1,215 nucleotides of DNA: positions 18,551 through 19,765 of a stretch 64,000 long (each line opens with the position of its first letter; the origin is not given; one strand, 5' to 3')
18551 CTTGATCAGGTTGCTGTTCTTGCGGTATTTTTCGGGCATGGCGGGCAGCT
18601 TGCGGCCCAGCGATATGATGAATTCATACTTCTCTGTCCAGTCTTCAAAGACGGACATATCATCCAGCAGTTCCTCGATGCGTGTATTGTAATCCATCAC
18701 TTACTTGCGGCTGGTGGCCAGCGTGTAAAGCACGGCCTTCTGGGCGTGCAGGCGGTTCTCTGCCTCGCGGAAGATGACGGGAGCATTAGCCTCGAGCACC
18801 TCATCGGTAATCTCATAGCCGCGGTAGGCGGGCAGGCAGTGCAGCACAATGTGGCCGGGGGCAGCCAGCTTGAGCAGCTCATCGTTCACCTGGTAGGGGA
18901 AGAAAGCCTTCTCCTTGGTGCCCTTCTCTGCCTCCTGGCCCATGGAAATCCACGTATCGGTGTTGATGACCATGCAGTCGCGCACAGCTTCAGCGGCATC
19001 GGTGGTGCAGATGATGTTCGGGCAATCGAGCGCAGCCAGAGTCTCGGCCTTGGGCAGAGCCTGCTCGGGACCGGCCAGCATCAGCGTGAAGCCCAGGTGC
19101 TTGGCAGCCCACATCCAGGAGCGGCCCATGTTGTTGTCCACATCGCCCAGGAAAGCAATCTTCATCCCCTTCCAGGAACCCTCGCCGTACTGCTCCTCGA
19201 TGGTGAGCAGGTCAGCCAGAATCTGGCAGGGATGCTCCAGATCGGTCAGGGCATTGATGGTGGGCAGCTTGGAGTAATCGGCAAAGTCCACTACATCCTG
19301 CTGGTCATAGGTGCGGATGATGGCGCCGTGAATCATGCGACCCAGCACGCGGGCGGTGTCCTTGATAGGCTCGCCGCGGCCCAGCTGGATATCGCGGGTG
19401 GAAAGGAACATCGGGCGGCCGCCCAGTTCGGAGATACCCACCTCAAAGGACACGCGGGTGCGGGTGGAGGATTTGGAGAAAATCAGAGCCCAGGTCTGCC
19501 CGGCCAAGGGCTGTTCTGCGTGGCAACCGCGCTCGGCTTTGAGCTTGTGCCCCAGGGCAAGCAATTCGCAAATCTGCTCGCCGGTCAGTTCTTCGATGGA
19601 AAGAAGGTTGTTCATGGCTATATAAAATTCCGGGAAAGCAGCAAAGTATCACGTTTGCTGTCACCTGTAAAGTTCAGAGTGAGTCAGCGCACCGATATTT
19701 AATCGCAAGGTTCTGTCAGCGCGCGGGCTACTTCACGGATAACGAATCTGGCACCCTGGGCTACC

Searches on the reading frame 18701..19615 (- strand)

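Call 4: search_protein_families(library=pfam, proteins=[window:18701-19615:-])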
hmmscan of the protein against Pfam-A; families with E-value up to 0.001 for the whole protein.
window:18701-19615:- (304 aa): 2 families
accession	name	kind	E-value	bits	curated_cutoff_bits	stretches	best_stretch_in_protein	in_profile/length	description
PF02729.26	OTCace_N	-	1.2e-44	152.4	29.9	1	3-141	2-148/148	Aspartate/ornithine carbamoyltransferase, carbamoyl-P binding domain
PF00185.30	OTCace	-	7.4e-44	150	29.4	1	149-298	1-156/157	Aspartate/ornithine carbamoyltransferase, Asp/Orn binding domain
